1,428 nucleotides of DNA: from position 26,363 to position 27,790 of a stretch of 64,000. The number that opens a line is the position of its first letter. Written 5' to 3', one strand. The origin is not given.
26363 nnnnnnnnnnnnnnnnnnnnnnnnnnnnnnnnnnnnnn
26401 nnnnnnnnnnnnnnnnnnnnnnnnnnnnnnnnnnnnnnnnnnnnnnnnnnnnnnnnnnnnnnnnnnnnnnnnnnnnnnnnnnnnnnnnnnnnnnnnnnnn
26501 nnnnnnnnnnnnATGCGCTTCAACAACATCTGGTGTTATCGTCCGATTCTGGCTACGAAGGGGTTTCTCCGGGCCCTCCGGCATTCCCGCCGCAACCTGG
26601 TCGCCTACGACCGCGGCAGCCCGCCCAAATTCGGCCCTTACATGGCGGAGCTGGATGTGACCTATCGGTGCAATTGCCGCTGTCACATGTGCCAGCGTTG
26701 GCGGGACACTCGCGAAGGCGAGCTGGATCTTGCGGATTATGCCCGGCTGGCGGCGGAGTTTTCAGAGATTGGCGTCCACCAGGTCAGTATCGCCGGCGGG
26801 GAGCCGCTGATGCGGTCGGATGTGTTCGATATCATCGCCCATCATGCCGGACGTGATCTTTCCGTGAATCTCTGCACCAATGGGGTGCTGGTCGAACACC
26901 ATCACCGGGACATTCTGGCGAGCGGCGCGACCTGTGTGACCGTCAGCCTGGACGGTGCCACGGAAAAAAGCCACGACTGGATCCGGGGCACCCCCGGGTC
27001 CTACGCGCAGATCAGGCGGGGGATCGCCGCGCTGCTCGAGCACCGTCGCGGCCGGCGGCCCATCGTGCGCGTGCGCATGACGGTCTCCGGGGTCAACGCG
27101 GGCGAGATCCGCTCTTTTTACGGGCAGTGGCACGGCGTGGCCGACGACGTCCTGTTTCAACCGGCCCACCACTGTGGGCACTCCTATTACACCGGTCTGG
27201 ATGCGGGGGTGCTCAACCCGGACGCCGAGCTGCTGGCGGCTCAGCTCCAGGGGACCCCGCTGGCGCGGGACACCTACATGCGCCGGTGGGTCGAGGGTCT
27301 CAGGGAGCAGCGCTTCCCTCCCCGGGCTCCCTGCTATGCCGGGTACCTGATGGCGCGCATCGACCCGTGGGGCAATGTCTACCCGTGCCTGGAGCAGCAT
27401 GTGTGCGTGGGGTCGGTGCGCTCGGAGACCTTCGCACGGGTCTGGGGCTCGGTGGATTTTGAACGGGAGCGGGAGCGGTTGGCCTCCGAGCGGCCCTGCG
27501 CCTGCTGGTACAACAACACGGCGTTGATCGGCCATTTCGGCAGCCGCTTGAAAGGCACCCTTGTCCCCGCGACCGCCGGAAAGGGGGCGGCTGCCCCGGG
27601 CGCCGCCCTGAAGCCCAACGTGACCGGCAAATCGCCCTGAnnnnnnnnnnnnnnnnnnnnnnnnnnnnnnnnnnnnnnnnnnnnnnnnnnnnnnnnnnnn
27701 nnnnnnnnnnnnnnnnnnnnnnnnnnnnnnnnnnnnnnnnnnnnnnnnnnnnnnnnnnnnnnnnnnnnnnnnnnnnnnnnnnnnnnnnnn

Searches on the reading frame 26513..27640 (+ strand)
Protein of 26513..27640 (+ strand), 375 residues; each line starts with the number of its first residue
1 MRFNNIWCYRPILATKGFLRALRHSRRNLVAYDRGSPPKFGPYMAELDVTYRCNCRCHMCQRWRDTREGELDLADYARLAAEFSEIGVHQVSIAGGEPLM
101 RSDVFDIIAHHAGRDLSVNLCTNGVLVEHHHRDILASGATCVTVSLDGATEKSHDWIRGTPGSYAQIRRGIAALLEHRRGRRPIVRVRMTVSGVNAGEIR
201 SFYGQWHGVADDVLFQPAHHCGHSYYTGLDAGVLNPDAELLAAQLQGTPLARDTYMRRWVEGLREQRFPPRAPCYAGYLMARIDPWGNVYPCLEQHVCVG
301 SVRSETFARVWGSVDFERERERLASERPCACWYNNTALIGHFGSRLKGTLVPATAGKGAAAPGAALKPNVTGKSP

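Call 3: search_protein_families(library=pfam, proteins=[window:26513-27640:+], max_evalue=0.01)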
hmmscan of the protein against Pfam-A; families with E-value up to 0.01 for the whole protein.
window:26513-27640:+ (375 aa): 3 families
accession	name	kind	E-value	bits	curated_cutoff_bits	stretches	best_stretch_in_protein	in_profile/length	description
PF04055.27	Radical_SAM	-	8.2e-20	72.1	29.5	1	49-200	3-160/166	Radical SAM superfamily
PF13186.11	SPASM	-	2.3e-06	28.2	21.5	1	274-331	1-66/67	Iron-sulfur cluster-binding domain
PF13353.11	Fer4_12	-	4.4e-05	24.2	22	1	53-154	15-121/137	4Fe-4S single cluster domain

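Call 5: search_protein_families(library=ncbifam, proteins=[window:26513-27640:+], max_evalue=0.001)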
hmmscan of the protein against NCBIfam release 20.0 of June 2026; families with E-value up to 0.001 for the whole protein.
window:26513-27640:+ (375 aa): 62 families (the best 25 are shown)
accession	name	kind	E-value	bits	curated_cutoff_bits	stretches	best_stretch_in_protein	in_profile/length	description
TIGR03962.1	mycofact_rSAM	equivalog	2.6e-27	95.9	265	1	47-176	16-146/339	mycofactocin radical SAM maturase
TIGR04545.1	rSAM_ahbD_hemeb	equivalog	4.3e-27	95.4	500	1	47-176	4-136/339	heme b synthase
TIGR04055.1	rSAM_NirJ2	equivalog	1.4e-24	87.2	500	1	48-200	5-155/326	putative heme d1 biosynthesis radical SAM protein NirJ2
TIGR02668.1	moaA_archaeal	equivalog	2.8e-23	82.4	325.25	1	47-201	14-168/303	GTP 3',8-cyclase MoaA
TIGR04054.1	rSAM_NirJ1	equivalog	3.2e-23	82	650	1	21-201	16-192/387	putative heme d1 biosynthesis radical SAM protein NirJ1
TIGR04051.1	rSAM_NirJ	equivalog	2.2e-22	79.5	515.45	1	49-196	8-153/354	heme d1 biosynthesis radical SAM protein NirJ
TIGR02666.1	moaA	equivalog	3e-22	79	284.05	1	48-202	15-176/336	GTP 3',8-cyclase MoaA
NF045574.1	sacti_mat_StsB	exception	4.9e-22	78.4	625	1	49-187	102-239/466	StsB family radical SAM/SPASM domain sactipeptide maturase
TIGR04250.1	SCM_rSAM_ScmE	equivalog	9.2e-22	77.4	400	1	44-201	4-160/358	SynChlorMet cassette radical SAM/SPASM protein ScmE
NF001199.0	PRK00164.2-1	equivalog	1.7e-20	73.4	231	1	47-201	16-170/308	GTP 3',8-cyclase MoaA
TIGR04317.1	W_rSAM_matur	equivalog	1.3e-19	70.5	380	1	47-202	8-167/349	tungsten cofactor oxidoreductase radical SAM maturase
NF050035.1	rSAM_WgK_link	exception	1.6e-19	70.2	650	1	42-174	8-143/367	radical SAM/SPASM peptide maturase WgkB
TIGR03961.1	rSAM_PTO1314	hypoth_equivalog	6.6e-19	68.4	306.05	1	39-172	19-149/332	PTO1314 family radical SAM protein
TIGR04347.1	pseudo_SAM_Halo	equivalog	3.8e-18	65.9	525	1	48-199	43-192/390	TIGR04347 family pseudo-SAM/SPASM protein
TIGR02109.1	PQQ_syn_pqqE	equivalog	6.2e-18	64.9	381.35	1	46-166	10-133/358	pyrroloquinoline quinone biosynthesis protein PqqE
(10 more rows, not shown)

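Call 19: find_homologous_proteins(query=window:26513-27640:+, max_evalue=1e-10)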
Query window:26513-27640:+ (375 aa): 340 proteins with E <= 1e-10 among 8000 candidates; the best 120 are listed.
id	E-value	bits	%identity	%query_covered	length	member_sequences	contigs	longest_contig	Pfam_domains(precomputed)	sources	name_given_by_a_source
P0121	7.3e-263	890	100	100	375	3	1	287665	PF13186.12,PF04055.28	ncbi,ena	-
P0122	2.8e-206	703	79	100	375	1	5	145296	PF13186.12,PF04055.28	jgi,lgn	jgi:MoaA/NifB/PqqE/SkfB family radical SAM enzyme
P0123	2.5e-202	690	77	100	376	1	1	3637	PF13186.12,PF04055.28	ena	-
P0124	1.2e-151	523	62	93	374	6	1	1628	PF13186.12,PF04055.28,PF13353.12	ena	-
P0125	1.4e-151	523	64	93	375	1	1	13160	PF13186.12,PF04055.28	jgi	jgi:MoaA/NifB/PqqE/SkfB family radical SAM enzyme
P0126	2.0e-151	523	63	100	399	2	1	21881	PF13186.12,PF04055.28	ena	-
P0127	8.0e-151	521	64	93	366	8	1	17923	PF13186.12,PF04055.28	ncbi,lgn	ncbi:MAG: radical SAM/SPASM domain-containing protein [Hyphomicrobiales bacterium]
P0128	2.4e-149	516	64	93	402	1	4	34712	PF13186.12,PF04055.28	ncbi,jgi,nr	ncbi:MAG: radical SAM protein [Desulfobacterales bacterium]|jgi:MoaA/NifB/PqqE/SkfB family radical S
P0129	3.6e-149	515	64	97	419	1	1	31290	PF13186.12,PF04055.28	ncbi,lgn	-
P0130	7.1e-149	514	64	94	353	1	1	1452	PF13186.12,PF04055.28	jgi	jgi:MoaA/NifB/PqqE/SkfB family radical SAM enzyme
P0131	8.8e-149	514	62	99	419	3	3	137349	PF13186.12,PF04055.28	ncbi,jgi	jgi:AdoMet-dependent heme synthase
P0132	3.2e-148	512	65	95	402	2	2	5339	PF13186.12,PF04055.28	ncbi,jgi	jgi:MoaA/NifB/PqqE/SkfB family radical SAM enzyme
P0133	1.1e-147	510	64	95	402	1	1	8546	PF13186.12,PF04055.28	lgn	-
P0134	2.8e-147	509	63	93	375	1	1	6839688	PF13186.12,PF04055.28,PF13353.12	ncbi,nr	ncbi:MAG: radical SAM protein [Desulfobacterales bacterium]|nr:MAG: radical SAM protein [Desulfobact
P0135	3.5e-147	509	63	93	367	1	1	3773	PF13186.12,PF04055.28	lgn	-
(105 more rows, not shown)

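Call 20: find_encoding_contigs(protein=P0122, flank=8000, max_places=2)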
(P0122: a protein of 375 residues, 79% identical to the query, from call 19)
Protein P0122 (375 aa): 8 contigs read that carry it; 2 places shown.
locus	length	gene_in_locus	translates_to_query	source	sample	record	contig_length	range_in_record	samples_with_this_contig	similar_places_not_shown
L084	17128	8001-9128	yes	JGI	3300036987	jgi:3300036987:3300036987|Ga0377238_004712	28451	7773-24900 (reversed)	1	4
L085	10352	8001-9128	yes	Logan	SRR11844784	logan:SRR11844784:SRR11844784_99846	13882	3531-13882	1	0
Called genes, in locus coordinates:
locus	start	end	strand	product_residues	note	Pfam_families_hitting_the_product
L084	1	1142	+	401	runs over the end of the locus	-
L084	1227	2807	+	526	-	PF00753:Lactamase_B (weak), PF12706:Lactamase_B_2 (faint), PF10996:Beta-Casp, PF07521:RMMBL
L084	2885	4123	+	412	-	PF12832:MFS_1_like (faint), PF07690:MFS_1, PF06779:MFS_4, PF07690:MFS_1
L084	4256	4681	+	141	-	PF00472:RF-1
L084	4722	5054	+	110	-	PF04993:TfoX_N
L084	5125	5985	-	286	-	PF00892:EamA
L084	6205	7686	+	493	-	PF02310:B12-binding (weak), PF04055:Radical_SAM, PF13282:DUF4070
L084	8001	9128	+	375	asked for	PF04055:Radical_SAM, PF13186:SPASM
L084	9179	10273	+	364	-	PF08735:DUF1786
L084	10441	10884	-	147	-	PF03544:TonB_C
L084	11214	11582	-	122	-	PF02472:ExbD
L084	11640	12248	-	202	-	PF01618:MotA_ExbB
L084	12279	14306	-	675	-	PF07715:Plug, PF00593:TonB_dep_Rec_b-barrel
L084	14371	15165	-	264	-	PF00005:ABC_tran, PF02463:SMC_N (faint), PF13304:AAA_21 (faint)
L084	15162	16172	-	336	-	PF01032:FecCD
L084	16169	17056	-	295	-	PF01497:Peripla_BP_2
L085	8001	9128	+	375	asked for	PF04055:Radical_SAM, PF13186:SPASM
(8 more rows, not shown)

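Call 21: find_encoding_contigs(protein=P0134, flank=8000, max_places=2)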
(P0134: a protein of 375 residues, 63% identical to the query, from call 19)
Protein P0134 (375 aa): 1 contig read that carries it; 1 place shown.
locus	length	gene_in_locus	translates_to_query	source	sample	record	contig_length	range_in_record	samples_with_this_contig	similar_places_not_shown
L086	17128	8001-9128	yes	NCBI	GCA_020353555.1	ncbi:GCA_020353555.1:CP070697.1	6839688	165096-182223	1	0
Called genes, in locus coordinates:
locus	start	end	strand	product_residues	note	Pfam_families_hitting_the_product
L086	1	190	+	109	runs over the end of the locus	PF02811:PHP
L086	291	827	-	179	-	-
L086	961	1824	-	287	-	PF01790:LGT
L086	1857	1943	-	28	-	PF00582:Usp (weak)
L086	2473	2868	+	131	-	PF00072:Response_reg, PF23198:PDE8A_N (weak)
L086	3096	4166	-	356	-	PF01590:GAF (weak), PF13492:GAF_3, PF00990:GGDEF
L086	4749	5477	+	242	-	PF02754:CCG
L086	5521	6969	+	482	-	PF02589:LUD_dom, PF13183:Fer4_8, PF13237:Fer4_10 (faint), PF11870:LutB_C (weak)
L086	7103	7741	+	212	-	PF02589:LUD_dom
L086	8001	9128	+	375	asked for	PF04055:Radical_SAM, PF13353:Fer4_12 (faint), PF13186:SPASM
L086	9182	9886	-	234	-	PF13555:AAA_29 (weak), PF00005:ABC_tran, PF13304:AAA_21 (faint)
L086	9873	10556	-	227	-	PF00005:ABC_tran, PF13304:AAA_21 (faint), PF12399:BCA_ABC_TP_C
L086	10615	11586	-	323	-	PF02653:BPD_transp_2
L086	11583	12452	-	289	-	PF02653:BPD_transp_2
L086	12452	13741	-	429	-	PF13433:Peripla_BP_5, PF13458:Peripla_BP_6, PF01094:ANF_receptor (weak)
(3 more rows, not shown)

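Call 22: find_encoding_contigs(protein=P0131, flank=8000, max_places=2)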
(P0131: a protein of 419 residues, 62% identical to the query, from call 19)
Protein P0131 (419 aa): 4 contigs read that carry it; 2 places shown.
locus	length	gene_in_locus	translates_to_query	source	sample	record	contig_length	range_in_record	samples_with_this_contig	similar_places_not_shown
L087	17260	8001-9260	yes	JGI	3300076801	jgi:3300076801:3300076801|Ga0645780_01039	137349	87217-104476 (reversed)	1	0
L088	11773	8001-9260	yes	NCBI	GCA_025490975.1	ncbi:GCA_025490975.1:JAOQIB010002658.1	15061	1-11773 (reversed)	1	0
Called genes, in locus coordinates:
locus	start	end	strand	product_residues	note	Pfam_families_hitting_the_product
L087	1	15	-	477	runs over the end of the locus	PF00072:Response_reg, PF00158:Sigma54_activat, PF14532:Sigma54_activ_2, PF07728:AAA_5 (weak), PF25601:AAA_lid_14, PF02954:HTH_8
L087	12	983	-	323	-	PF00512:HisKA, PF02518:HATPase_c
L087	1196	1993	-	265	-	-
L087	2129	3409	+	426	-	PF00285:Citrate_synt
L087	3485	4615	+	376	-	PF05222:AlaDh_PNT_N, PF07992:Pyr_redox_2 (faint), PF01262:AlaDh_PNT_C, PF02826:2-Hacid_dh_C (weak)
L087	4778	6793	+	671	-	PF00456:Transketolase_N, PF00676:E1_dh (faint), PF02779:Transket_pyr, PF22613:Transketolase_C_1, PF02780:Transketolase_C (weak)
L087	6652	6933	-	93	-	-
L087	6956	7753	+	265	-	PF00892:EamA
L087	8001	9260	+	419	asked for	PF04055:Radical_SAM, PF13186:SPASM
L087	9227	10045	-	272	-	PF00795:CN_hydrolase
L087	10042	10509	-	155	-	PF13404:HTH_AsnC-type, PF13412:HTH_24 (weak), PF22451:NirdL-like_HTH, PF17805:AsnC_trans_reg2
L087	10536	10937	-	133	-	PF01894:YjbQ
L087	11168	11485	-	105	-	PF04358:DsrC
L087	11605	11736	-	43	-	PF10418:DHODB_Fe-S_bind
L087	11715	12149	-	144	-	PF00175:NAD_binding_1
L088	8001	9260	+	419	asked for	PF04055:Radical_SAM, PF13186:SPASM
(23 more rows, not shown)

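Call 28: find_related_loci(query=A2, collection=metagenome_contigs, flank=10000)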
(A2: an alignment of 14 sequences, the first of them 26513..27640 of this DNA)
Query A2 (375 aa) in metagenome_contigs; peptide patterns used: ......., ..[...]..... (x = any residue, [..] = any of these).
185 stretches matched a pattern; 118 encode a relative of the query (tblastn E <= 1e-3); the best 80 are kept; 80 distinct loci.
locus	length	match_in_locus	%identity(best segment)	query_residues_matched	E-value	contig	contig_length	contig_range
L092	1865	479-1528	64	1-350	2e-162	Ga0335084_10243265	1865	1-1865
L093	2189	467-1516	63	1-350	3e-160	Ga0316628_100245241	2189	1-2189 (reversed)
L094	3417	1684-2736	62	1-349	7e-155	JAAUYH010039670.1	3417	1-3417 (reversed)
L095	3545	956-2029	59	1-360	6e-152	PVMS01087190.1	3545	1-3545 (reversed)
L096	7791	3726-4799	59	1-360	1e-145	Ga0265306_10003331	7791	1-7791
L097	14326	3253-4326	59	1-360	1e-145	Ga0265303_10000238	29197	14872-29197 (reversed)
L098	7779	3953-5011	59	1-353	2e-145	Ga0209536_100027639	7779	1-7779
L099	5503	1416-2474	59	1-353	2e-146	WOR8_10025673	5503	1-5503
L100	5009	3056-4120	58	1-367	4e-147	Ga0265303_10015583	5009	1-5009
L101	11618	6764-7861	59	1-364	3e-145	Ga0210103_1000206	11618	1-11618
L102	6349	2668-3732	58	1-367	2e-145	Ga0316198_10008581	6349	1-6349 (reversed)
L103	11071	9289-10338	60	1-350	7e-145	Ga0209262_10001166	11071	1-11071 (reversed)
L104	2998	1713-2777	60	1-357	7e-152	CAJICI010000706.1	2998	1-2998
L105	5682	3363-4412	60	1-350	9e-146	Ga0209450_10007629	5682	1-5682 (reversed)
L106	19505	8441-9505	58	1-367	3e-145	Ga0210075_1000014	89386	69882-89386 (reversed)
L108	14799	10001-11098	59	1-364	8e-145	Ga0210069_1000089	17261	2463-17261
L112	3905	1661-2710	60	1-350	2e-148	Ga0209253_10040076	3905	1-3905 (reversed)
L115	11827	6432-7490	59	1-353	8e-144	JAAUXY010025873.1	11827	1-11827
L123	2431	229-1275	58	1-349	1e-150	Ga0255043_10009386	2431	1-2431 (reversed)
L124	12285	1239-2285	58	1-349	2e-141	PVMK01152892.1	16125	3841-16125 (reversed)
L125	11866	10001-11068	59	1-356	9e-141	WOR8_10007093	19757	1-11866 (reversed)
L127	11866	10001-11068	59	1-356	9e-141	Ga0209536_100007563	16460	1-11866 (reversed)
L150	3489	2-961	59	34-353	4e-134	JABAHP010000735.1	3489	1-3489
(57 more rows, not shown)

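Call 32: search_solved_structures(query=A2, max_evalue=0.001)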
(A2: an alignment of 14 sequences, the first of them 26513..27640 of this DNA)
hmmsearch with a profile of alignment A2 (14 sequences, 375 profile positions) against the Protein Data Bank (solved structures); distinct sequences matched with E-value up to 0.001: 22.
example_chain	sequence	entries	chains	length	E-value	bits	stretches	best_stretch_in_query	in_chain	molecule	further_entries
7vob_C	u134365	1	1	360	1.9e-19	72.9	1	52-174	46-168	Cytosylglucuronate decarboxylase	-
7voc_C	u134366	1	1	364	2e-19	72.9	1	52-174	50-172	Cytosylglucuronate decarboxylase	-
6efn_A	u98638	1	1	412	5.3e-19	71.5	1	43-319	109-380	Sporulation killing factor maturation protein SkfB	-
1tv7_A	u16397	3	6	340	2e-16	63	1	47-162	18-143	Molybdenum cofactor biosynthesis protein A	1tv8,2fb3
2fb2_A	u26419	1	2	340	2.1e-16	62.9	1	47-162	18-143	Molybdenum cofactor biosynthesis protein A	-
6c8v_A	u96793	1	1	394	3.2e-13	52.4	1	45-329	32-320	Coenzyme PQQ synthesis protein E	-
7tol_A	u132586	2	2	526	8.1e-12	47.8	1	40-234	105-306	glycerol dibiphytanyl glycerol tetraether - macrocyclic archaeol synthase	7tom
8wm2_A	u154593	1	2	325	8.8e-09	37.8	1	48-148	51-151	Fe-S radical SAM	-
7wzv_A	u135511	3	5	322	1.9e-07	33.4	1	45-135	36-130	4Fe-4S cluster-binding domain-containing protein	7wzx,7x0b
4m7s_A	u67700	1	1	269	2.3e-07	33.2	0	270-325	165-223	BtrN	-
4m7t_A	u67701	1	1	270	2.4e-07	33.1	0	270-325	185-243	BtrN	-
5wgg_A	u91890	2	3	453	8.3e-07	31.3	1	47-228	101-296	Radical SAM domain protein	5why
6y1x_A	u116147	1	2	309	8.4e-06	28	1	47-157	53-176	Radical SAM domain protein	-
7bi7_A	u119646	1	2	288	1.3e-05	27.5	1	49-170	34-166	FeMo cofactor biosynthesis protein NifB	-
7jmb_A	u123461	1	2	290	1.3e-05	27.4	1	49-170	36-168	Nitrogenase iron-molybdenum cofactor biosynthesis protein NifB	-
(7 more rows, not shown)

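Call 44: search_protein_families(library=pfam, proteins=[L127:9191-9895:+, L123:1350-2261:+, L108:11200-11718:-, L102:251-1426:+, L124:3788-5443:+, L125:6519-7649:+, L150:1061-2428:-, L115:4223-5218:-, L112:711-1520:+], max_evalue=0.001)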
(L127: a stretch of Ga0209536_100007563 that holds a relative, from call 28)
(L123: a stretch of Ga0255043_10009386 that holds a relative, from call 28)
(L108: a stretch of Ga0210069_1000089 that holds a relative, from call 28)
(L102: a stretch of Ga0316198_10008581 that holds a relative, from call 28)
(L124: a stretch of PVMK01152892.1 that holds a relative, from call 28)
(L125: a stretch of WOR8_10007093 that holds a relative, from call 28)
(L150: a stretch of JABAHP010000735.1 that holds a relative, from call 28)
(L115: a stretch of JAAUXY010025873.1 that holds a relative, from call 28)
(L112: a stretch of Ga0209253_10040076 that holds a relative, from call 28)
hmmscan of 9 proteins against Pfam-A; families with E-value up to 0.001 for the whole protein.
L127:9191-9895:+ (234 aa): 1 family
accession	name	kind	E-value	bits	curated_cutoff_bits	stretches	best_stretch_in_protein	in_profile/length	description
PF04029.19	2-ph_phosp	-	7e-35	120.6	26.4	1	14-179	11-174/226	2-phosphosulpholactate phosphatase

L123:1350-2261:+ (303 aa): 3 families
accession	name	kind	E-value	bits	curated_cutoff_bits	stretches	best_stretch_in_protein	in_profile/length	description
PF00589.27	Phage_integrase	-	9.2e-54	182.2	27.1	1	118-290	2-171/172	Phage integrase family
PF02899.23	Phage_int_SAM_1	-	8.3e-20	71.3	22.3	1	13-96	1-83/83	Phage integrase, N-terminal SAM-like domain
PF13495.12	Phage_int_SAM_4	-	3.4e-05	24.6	27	1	13-96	2-82/85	Phage integrase, N-terminal SAM-like domain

L108:11200-11718:- (172 aa): 2 families
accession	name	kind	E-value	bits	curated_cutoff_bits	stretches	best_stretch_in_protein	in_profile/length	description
PF09918.14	DUF2148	-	1e-31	109.2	25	1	107-172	2-68/68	Uncharacterized protein containing a ferredoxin domain (DUF2148)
PF04060.18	FeS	-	3.2e-06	27.2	23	1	81-102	3-24/33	Putative Fe-S cluster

L102:251-1426:+ (391 aa): 1 family
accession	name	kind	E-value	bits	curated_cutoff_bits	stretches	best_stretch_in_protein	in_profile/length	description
PF17915.7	zf_Rg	-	0.00036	20.3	25.5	1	184-209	7-32/49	Reverse gyrase zinc finger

L124:3788-5443:+ (551 aa): 2 families
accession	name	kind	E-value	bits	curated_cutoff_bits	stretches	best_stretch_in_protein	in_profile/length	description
PF21607.2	FabD_helical_ins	-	1.7e-30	105.5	27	1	394-473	1-80/80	[Acyl-carrier-protein] S-malonyltransferase, inserted helical domain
PF03060.21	NMO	-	3.5e-12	46.8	28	1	94-362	10-255/331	Nitronate monooxygenase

L125:6519-7649:+ (376 aa): 9 families
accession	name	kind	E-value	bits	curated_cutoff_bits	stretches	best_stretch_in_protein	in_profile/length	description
PF13421.11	Band_7_1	-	2.4e-64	217.3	24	1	24-234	2-211/211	SPFH domain-Band 7 family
PF13240.11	Zn_Ribbon_1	-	7.1e-16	57.9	25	2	298-317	2-21/23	zinc-ribbon domain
PF12773.13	DZR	-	2.9e-15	56.6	27.3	1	298-343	1-45/45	Double zinc ribbon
PF01145.31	Band_7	-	1.1e-12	48.7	23.6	1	42-232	3-161/176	SPFH domain / Band 7 family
PF17032.10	Zn_ribbon_15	-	7.9e-08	33.4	28.9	0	295-316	52-73/73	zinc-ribbon family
PF13248.11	Zn_ribbon_3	-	1e-07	31.6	27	0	295-317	2-24/26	zinc-ribbon domain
PF18912.6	DZR_2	-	6.5e-06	26.3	27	1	324-372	9-55/56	Double zinc ribbon domain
PF10571.15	UPF0547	-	0.00017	22.1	29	1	297-317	2-22/26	Uncharacterised protein family UPF0547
PF24460.1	DUF7575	-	0.00062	19.5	28.5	0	297-317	5-25/28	Domain of unknown function (DUF7575)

L150:1061-2428:- (455 aa): 6 families
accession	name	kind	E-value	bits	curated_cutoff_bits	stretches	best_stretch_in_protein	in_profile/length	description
PF00990.26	GGDEF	-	3.5e-36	124.8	23.8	1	292-447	2-159/161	Diguanylate cyclase, GGDEF domain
PF13426.13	PAS_9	-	1.3e-23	83.7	27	2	171-271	3-102/103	PAS domain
PF00989.32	PAS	-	1.3e-17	64.2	22.6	2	160-252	2-94/113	PAS fold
PF13188.13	PAS_8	-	1.2e-12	47.7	21.8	1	160-213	2-53/65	PAS domain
PF08447.18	PAS_3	-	1.5e-11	44.9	25.6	1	182-260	2-81/89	PAS fold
PF08448.16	PAS_4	-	1.6e-05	25.5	23.1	0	51-146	6-107/110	PAS fold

L115:4223-5218:- (331 aa): 3 families
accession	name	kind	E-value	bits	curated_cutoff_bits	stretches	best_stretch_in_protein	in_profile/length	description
PF00072.30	Response_reg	-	2e-29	102.4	30.2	1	22-133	1-110/111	Response regulator receiver domain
PF04326.19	SLFN_AlbA_2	-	3.1e-21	76.5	25.3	1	183-314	1-117/118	Schlafen, AlbA_2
PF23198.2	PDE8A_N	-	5.9e-05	23.4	29.6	1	33-134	24-126/147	PDE8A-like, N-terminal domain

L112:711-1520:+ (269 aa): 1 family
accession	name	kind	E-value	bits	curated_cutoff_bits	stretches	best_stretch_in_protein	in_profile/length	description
PF01177.27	Asp_Glu_race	-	5.4e-10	39.9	31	1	143-252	103-206/211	Asp/Glu/Hydantoin racemase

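Call 67: find_encoding_contigs(protein=P0121, flank=10000, max_places=1)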
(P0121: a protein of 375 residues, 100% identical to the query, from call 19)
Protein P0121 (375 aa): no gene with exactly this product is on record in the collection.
